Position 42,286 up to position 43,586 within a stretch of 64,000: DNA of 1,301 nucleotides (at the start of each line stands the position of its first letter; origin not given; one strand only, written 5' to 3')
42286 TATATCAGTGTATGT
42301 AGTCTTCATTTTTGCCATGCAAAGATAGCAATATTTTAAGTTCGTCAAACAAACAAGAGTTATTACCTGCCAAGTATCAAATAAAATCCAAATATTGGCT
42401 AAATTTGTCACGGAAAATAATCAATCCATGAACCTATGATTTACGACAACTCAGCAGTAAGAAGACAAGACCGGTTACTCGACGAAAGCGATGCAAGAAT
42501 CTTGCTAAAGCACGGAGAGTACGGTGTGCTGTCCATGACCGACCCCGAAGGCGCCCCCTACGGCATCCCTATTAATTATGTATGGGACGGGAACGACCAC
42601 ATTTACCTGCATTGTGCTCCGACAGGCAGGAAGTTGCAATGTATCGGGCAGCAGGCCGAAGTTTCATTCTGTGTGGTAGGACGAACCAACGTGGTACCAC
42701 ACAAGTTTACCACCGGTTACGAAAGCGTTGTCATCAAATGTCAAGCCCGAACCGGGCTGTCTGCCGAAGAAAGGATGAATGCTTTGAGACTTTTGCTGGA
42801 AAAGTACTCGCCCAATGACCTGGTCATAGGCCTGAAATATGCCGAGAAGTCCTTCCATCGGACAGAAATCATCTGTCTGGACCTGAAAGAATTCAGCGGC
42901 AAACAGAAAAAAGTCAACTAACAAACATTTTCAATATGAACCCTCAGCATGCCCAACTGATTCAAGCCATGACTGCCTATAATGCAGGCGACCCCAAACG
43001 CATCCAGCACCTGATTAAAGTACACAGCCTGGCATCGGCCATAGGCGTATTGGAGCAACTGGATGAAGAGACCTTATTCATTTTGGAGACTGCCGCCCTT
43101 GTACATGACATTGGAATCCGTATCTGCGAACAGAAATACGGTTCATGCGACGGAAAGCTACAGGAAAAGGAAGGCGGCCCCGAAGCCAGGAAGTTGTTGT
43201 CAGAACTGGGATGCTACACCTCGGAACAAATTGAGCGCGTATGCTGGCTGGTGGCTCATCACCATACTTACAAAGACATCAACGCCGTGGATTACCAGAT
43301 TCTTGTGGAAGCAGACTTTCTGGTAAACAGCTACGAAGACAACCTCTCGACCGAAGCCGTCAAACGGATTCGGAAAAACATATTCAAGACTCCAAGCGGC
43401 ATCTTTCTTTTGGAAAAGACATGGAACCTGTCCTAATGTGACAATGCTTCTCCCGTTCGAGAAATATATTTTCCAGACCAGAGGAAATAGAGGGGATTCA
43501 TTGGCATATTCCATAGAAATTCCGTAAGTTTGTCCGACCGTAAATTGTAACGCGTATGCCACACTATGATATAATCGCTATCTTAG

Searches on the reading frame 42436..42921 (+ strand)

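Call 6: search_protein_families(library=pfam, proteins=[window:42436-42921:+], max_evalue=0.00001)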
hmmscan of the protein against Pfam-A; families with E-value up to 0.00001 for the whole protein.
window:42436-42921:+ (161 aa): 2 families
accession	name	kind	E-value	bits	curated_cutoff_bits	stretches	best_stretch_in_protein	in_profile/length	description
PF12900.13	Pyridox_ox_2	-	5e-19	69.1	27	1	18-157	3-140/140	Pyridoxamine 5'-phosphate oxidase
PF01243.27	PNPOx_N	-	4.2e-06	27.6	28.1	1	24-153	9-116/120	Pyridoxamine 5'-phosphate oxidase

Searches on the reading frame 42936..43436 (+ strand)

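Call 6: search_protein_families(library=pfam, proteins=[window:42936-43436:+], max_evalue=0.00001)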
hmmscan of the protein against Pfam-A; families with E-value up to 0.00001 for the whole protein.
window:42936-43436:+ (166 aa): 1 family
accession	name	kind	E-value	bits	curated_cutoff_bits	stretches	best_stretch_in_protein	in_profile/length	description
PF01966.28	HD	-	7.6e-07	29.9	22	1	22-126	1-93/116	HD domain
